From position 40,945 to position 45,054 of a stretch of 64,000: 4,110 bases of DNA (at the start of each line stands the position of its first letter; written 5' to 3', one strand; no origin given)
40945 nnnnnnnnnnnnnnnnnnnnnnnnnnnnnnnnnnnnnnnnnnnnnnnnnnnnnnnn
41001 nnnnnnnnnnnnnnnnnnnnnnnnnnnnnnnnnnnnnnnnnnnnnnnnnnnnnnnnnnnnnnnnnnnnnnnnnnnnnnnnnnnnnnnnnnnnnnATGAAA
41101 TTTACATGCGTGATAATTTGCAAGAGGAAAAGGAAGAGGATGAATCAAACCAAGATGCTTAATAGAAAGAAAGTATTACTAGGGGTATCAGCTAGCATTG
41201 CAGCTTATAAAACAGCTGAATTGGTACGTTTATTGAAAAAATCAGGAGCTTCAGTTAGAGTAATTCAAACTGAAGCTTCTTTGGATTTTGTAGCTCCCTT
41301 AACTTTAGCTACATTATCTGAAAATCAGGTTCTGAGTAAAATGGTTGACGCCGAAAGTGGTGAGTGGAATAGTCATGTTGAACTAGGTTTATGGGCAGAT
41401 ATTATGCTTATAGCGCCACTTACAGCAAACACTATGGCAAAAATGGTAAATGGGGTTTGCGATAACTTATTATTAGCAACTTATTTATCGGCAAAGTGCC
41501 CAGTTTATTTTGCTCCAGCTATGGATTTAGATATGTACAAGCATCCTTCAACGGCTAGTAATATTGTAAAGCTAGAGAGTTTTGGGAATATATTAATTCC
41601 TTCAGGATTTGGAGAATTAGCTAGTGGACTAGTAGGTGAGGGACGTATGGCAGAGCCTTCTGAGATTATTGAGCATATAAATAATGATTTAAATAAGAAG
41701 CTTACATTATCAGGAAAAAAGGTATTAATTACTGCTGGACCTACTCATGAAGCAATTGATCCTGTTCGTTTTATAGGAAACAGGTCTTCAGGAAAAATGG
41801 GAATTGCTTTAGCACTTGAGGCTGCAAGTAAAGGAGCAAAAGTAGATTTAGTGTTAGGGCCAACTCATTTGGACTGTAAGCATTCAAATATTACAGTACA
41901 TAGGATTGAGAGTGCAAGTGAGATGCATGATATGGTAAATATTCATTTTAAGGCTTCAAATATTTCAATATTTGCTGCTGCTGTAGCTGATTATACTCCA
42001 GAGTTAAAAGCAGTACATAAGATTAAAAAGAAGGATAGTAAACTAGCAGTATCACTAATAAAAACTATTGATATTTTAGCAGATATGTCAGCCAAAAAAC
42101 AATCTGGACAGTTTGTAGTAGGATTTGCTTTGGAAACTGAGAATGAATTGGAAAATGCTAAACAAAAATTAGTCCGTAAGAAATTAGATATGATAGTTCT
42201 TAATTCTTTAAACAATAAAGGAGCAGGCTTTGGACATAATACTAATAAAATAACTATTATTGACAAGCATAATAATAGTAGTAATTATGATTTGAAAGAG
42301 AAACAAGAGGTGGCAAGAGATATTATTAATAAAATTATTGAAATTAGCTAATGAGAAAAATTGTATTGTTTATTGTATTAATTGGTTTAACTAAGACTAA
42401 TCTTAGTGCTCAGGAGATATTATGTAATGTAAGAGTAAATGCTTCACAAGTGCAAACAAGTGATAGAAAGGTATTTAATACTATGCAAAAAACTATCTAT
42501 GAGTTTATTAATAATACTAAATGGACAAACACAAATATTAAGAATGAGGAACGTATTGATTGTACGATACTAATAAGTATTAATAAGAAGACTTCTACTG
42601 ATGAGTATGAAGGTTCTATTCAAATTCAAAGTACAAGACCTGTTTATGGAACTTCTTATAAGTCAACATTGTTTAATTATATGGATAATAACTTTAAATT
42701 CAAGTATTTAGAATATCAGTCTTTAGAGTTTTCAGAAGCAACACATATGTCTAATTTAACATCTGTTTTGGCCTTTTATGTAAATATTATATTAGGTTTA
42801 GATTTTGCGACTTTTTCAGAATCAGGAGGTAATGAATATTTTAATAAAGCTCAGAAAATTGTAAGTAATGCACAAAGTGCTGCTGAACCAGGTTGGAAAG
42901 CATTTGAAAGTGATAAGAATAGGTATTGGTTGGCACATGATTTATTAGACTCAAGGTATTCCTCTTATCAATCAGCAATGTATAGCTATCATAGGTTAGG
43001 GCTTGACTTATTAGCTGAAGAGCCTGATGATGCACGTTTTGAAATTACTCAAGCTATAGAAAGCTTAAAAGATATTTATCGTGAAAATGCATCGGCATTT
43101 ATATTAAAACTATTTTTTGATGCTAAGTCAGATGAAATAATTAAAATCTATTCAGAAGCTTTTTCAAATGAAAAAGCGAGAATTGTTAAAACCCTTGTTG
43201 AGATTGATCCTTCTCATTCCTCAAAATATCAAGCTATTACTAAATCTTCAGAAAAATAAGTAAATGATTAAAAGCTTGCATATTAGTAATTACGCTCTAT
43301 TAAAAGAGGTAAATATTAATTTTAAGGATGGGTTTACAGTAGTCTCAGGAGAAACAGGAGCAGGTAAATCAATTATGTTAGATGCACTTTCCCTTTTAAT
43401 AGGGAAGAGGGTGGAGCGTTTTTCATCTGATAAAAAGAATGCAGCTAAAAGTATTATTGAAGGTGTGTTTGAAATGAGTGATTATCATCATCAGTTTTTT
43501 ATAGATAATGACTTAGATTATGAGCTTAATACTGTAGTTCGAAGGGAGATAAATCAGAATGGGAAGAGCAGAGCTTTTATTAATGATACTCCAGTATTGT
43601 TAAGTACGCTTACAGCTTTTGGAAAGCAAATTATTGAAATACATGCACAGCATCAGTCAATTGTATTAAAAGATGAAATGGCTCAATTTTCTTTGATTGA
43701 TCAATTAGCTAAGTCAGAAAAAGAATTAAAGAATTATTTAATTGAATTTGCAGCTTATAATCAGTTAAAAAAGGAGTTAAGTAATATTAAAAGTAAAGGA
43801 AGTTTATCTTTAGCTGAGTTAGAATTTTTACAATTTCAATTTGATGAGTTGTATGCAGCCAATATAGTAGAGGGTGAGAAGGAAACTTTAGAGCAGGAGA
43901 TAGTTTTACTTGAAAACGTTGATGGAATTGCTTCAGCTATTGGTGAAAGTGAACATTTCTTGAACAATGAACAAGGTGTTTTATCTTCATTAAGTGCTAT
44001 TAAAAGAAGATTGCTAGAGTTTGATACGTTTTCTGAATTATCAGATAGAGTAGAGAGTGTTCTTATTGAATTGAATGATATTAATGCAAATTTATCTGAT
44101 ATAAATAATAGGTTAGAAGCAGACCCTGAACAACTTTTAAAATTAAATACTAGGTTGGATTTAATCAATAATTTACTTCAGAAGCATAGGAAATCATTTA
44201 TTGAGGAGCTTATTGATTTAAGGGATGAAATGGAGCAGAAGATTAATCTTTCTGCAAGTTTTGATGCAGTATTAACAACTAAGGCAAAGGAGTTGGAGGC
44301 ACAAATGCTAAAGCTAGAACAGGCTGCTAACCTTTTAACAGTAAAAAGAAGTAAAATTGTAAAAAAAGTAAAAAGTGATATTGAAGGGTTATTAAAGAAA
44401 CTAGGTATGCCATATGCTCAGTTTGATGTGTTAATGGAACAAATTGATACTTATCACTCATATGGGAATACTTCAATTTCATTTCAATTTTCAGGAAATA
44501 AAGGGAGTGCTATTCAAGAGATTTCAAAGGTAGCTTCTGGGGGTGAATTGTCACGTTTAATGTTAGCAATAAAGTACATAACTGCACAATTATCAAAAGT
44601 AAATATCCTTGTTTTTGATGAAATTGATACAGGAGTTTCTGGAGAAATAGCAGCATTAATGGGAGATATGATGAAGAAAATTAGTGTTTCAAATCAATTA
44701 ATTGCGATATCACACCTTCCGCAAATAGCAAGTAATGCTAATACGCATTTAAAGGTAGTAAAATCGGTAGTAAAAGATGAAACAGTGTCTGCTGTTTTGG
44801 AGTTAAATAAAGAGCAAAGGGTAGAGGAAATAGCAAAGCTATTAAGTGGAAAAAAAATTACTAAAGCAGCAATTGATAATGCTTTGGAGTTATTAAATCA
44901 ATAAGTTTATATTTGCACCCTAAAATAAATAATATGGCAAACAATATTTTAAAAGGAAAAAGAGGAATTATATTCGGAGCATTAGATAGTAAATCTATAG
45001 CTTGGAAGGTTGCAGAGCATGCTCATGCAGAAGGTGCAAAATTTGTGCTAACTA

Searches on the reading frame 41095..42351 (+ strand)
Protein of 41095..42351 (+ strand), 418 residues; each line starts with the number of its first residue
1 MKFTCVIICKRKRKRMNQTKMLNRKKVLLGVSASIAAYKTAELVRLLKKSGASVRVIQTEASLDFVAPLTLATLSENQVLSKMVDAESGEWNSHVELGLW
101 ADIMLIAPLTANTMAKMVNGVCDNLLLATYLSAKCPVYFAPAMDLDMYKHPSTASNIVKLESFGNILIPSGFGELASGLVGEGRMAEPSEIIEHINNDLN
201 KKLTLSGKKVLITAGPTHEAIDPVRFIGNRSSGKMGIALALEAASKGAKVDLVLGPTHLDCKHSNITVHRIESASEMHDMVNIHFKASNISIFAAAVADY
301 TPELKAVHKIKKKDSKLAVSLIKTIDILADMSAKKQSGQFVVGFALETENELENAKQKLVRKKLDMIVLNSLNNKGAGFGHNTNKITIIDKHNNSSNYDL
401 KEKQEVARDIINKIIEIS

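Call 30: search_protein_families(library=pfam, max_evalue=10, proteins=[window:41095-42351:+])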
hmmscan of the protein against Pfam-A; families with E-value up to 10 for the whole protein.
window:41095-42351:+ (418 aa): 5 families
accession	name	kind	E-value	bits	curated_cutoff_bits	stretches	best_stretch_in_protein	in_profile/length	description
PF04127.22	DFP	-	9e-68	228.2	22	1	205-389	1-186/186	DNA/pantothenate metabolism flavoprotein C-terminal domain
PF02441.25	Flavoprotein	-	2.3e-33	115.5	22.7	1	25-196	1-159/162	Flavoprotein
PF00478.31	IMPDH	-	0.0034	16.9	25.6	1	303-376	72-129/345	IMP dehydrogenase / GMP reductase domain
PF02662.21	FlpD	-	0.012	16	22.3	1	221-283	24-90/123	Methyl-viologen-reducing hydrogenase, delta subunit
PF15061.11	DUF4538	-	0.22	11.7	27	1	117-151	9-38/57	Domain of unknown function (DUF4538)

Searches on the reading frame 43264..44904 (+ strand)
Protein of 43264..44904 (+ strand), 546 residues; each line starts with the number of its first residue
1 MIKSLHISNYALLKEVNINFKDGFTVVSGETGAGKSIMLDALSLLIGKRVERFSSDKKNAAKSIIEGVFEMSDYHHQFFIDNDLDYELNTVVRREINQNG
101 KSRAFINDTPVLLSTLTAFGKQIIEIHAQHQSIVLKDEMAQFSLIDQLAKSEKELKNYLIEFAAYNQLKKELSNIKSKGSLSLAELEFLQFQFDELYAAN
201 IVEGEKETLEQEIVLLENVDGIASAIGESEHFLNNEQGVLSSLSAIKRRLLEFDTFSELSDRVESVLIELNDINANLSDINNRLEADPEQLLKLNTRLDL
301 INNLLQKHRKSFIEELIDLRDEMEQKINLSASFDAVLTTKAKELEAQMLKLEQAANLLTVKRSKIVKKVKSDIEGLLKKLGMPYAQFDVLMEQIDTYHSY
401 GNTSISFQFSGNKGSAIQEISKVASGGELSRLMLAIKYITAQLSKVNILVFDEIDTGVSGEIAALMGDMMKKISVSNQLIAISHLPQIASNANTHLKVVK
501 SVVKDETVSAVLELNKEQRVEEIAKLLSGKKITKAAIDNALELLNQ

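Call 40: search_protein_families(library=pfam, max_evalue=0.00001, proteins=[window:43264-44904:+])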
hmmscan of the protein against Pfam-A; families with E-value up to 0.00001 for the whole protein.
window:43264-44904:+ (546 aa): 4 families
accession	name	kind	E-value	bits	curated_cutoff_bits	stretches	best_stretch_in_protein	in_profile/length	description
PF02463.25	SMC_N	-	2.6e-18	66.7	40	1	1-500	1-213/220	RecF/RecN/SMC N terminal domain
PF13476.12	AAA_23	-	2.4e-14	54.9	27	1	4-213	1-193/201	AAA domain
PF13175.12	AAA_15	-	5e-09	36.7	32.1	1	1-489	1-374/374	AAA ATPase domain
PF13304.12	AAA_21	-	6.3e-06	26.9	27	0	24-109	1-112/304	AAA domain, putative AbiEii toxin, Type IV TA system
